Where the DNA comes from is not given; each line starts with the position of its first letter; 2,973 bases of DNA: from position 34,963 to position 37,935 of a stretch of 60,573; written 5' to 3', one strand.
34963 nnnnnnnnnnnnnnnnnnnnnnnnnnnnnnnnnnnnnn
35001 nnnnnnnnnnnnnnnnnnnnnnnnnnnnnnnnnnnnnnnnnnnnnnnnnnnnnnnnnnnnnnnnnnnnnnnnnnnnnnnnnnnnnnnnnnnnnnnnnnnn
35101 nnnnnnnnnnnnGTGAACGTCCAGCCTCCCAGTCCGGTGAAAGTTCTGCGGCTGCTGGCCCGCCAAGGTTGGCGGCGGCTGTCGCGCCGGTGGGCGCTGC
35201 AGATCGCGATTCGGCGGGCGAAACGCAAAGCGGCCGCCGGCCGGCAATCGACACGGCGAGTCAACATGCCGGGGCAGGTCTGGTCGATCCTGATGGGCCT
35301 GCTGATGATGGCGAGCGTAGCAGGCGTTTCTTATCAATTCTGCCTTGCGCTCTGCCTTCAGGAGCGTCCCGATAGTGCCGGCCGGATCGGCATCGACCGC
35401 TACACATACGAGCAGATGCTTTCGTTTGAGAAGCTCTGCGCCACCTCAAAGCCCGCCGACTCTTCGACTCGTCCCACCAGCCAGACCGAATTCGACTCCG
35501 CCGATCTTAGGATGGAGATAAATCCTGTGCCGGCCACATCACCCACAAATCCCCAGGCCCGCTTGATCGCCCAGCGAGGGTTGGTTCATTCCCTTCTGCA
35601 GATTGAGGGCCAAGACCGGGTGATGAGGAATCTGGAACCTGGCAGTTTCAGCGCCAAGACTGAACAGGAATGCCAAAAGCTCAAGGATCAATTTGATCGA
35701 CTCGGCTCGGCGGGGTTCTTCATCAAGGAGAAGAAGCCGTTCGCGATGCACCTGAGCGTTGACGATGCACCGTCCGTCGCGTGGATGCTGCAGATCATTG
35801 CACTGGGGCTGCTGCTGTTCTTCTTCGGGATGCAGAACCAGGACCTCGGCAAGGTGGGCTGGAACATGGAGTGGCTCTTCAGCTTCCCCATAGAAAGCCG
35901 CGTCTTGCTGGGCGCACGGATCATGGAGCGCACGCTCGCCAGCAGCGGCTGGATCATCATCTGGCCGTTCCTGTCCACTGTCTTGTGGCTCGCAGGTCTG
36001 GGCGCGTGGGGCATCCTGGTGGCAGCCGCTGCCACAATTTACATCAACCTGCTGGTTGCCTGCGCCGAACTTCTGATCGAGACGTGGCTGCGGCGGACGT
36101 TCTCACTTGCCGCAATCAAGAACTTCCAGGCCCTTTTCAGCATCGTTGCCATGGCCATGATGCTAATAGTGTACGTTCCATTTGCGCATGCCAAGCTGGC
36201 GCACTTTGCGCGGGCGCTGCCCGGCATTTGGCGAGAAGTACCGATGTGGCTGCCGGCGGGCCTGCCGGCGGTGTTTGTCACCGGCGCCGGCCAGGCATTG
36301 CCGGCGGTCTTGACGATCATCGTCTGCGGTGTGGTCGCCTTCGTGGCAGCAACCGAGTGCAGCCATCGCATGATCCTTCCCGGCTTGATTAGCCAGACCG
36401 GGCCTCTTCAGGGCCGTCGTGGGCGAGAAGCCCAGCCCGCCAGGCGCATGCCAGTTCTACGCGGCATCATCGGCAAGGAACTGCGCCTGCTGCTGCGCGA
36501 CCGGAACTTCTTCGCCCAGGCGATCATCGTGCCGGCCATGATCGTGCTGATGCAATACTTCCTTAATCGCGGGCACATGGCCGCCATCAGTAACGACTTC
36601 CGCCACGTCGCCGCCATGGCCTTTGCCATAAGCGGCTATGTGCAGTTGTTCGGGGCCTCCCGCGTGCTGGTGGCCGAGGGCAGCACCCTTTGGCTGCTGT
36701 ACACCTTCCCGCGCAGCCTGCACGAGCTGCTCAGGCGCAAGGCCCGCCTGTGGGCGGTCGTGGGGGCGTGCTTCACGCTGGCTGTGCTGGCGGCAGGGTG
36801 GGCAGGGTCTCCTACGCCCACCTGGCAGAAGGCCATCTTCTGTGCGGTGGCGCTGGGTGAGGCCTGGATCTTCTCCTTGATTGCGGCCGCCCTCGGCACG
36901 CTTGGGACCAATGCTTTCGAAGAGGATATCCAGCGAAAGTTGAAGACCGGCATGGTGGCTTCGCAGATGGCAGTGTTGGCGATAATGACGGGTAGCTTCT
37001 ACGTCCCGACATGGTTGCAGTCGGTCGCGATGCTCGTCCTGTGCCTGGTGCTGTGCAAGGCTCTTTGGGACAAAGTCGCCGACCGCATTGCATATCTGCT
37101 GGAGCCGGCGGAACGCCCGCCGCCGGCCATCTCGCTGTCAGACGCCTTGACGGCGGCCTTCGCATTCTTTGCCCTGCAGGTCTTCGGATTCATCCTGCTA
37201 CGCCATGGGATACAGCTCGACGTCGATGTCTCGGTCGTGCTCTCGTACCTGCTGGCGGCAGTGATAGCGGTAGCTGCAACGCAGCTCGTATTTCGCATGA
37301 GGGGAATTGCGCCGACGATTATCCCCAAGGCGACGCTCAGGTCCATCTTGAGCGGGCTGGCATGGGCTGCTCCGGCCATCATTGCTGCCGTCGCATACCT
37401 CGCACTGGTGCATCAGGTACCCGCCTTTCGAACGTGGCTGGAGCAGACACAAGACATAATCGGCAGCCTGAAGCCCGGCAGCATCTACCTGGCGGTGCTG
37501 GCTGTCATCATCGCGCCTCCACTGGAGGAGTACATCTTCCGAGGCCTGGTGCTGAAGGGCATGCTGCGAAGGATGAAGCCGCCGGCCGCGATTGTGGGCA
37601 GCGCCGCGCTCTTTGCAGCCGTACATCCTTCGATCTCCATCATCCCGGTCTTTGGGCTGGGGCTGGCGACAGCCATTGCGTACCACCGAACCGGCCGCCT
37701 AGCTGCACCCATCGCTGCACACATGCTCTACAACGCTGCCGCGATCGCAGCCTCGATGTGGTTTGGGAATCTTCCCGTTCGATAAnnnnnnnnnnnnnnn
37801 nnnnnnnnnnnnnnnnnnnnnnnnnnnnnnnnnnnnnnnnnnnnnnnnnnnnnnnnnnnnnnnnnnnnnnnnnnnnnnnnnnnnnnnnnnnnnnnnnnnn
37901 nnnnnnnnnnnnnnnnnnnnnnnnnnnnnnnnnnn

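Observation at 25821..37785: Candidate bacterial ESCRT-III-like membrane-remodelling operon: PspA + dedicated AAA+ ATPase + coiled-coil partners + ABC/SBP-OmpA + vWA + protease-exporter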

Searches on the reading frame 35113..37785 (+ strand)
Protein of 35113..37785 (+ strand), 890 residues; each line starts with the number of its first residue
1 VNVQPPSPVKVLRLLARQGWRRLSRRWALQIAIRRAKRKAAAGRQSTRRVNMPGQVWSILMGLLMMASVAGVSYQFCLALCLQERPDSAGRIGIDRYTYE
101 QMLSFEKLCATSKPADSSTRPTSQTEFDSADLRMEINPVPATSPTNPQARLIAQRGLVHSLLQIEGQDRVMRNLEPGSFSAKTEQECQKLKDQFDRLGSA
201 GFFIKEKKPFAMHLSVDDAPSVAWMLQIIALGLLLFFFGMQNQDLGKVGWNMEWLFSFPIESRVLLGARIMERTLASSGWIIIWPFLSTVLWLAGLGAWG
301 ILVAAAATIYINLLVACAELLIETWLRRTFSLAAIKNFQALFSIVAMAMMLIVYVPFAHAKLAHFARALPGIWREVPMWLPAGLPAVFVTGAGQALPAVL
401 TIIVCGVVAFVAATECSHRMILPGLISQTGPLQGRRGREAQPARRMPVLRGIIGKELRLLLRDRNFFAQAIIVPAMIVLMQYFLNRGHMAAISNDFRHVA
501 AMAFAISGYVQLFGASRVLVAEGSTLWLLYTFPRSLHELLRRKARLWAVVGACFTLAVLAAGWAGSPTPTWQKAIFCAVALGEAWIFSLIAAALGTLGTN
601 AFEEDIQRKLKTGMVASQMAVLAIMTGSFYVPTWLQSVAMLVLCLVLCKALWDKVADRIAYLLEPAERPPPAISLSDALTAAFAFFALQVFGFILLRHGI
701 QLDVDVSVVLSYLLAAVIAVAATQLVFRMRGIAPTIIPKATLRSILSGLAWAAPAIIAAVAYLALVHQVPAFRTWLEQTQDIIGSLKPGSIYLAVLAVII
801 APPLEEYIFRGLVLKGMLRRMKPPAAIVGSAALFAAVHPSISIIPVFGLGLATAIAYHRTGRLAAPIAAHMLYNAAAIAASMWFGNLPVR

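Call 3: search_protein_families(library=pfam, proteins=[window:35113-37785:+], max_evalue=0.01)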
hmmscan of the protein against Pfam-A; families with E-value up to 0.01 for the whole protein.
window:35113-37785:+ (890 aa): 1 family
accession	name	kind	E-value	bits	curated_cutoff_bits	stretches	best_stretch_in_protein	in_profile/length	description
PF02517.21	Rce1-like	-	3.3e-20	72.6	22.4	1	790-875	4-92/93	Type II CAAX prenyl endopeptidase Rce1-like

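Call 47: search_protein_families(library=ncbifam, proteins=[window:35113-37785:+], max_evalue=0.001)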
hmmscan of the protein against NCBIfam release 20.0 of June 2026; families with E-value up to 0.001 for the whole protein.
window:35113-37785:+ (890 aa): 4 families
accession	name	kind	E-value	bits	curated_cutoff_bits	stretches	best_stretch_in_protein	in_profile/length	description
NF041647.1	ABC_perm_CPBP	equivalog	2.2e-19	69.6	435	1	667-881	415-634/636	ABC transporter permease subunit/CPBP intramembrane protease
NF046050.1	CPBP_fam_MroQ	equivalog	1.8e-09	37.4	270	1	775-879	112-222/243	intramembrane glutamic endopeptidase MroQ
NF033192.3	CPBP_JDVT_MrtJ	equivalog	4.8e-09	36.8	75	1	796-879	3-97/98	JDVT-CTERM system glutamic-type intramembrane protease MrtJ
NF040589.1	CPBP_Synerg_MrtS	equivalog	0.00013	22.2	130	1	785-878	67-164/170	Synerg-CTERM system glutamic-type intramembrane protease MrtS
